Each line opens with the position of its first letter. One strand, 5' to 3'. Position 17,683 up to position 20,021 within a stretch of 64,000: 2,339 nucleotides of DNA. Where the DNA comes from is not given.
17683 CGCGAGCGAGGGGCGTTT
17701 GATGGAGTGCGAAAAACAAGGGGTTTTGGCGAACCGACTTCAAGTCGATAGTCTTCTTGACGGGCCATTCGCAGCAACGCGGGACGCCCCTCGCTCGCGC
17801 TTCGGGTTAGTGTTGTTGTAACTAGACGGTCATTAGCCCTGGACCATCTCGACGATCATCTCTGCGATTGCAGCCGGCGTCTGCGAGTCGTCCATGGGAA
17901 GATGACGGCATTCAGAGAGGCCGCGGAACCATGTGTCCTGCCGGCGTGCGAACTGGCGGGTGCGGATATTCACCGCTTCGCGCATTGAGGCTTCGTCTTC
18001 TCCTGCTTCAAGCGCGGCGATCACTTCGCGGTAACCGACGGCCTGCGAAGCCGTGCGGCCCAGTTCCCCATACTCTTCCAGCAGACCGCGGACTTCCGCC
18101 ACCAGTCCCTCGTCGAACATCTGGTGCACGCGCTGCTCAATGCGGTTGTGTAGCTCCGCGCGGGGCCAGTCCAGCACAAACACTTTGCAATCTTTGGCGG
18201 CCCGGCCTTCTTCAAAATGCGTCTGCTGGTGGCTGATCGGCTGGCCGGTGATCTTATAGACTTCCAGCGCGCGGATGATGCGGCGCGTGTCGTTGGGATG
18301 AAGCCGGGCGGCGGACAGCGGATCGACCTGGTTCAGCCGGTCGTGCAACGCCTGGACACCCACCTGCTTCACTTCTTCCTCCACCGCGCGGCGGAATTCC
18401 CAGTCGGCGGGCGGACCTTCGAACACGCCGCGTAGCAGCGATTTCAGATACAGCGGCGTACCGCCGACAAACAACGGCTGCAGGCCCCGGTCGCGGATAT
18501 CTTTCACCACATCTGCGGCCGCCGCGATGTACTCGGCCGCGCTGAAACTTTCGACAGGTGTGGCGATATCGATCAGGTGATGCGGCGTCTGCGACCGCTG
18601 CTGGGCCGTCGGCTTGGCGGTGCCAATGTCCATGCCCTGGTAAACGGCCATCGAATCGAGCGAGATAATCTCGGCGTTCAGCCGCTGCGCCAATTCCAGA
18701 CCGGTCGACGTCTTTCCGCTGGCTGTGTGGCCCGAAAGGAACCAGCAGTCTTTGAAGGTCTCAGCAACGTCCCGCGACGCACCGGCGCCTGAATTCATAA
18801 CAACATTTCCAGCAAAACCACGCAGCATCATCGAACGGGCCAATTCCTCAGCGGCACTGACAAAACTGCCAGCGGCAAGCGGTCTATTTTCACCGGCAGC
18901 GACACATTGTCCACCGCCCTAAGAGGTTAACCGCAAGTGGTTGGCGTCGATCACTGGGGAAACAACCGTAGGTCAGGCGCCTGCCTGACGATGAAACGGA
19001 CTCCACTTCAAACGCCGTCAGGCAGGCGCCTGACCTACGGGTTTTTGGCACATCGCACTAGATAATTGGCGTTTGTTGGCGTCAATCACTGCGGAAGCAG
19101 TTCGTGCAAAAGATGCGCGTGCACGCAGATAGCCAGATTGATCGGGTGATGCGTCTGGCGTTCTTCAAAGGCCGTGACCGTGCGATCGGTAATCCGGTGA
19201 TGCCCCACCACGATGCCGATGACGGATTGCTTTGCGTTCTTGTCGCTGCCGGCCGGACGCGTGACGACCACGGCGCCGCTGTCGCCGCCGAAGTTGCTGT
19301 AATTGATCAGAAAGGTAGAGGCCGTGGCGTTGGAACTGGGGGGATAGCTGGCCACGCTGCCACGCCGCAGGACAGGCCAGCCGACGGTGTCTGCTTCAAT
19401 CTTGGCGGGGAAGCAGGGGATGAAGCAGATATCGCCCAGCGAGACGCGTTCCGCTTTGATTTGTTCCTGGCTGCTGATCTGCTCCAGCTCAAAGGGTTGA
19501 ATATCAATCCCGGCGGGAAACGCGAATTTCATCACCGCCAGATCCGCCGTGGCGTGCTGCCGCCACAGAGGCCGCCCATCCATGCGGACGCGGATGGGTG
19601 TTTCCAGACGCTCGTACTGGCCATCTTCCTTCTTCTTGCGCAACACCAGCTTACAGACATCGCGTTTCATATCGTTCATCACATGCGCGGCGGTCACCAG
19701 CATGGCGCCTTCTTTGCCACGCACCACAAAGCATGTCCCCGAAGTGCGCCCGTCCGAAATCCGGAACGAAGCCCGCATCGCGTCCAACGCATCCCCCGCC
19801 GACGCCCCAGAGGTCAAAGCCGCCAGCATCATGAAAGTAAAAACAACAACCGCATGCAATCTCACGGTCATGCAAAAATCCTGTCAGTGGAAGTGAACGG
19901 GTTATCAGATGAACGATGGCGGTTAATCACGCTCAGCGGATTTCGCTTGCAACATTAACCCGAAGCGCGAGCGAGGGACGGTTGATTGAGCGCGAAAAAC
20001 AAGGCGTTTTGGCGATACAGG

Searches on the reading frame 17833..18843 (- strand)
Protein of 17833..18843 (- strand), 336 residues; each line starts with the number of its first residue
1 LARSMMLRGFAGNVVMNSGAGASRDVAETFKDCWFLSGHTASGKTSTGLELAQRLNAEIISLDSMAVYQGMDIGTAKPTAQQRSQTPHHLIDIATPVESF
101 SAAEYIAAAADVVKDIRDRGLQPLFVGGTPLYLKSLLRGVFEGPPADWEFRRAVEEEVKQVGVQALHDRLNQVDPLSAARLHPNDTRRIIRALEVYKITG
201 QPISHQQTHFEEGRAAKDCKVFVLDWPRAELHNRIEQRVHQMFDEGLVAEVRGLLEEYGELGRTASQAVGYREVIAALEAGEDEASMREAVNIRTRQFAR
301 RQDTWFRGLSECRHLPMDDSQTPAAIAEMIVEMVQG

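Call 37: search_protein_families(library=pfam, proteins=[window:17833-18843:-], max_evalue=0.00001)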
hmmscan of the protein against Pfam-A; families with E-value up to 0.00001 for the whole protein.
window:17833-18843:- (336 aa): 1 family
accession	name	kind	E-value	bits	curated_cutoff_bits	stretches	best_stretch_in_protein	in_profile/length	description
PF01715.23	IPPT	-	3.9e-83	279.3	23.6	1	67-307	2-241/243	IPP transferase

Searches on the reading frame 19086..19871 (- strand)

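Call 37: search_protein_families(library=pfam, proteins=[window:19086-19871:-], max_evalue=0.00001)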
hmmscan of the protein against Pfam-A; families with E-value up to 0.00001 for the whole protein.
window:19086-19871:- (261 aa): 1 family
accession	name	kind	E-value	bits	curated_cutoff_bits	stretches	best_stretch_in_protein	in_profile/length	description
PF13365.12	Trypsin_2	-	1e-07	33.2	27.6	1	45-204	1-136/144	Trypsin-like peptidase domain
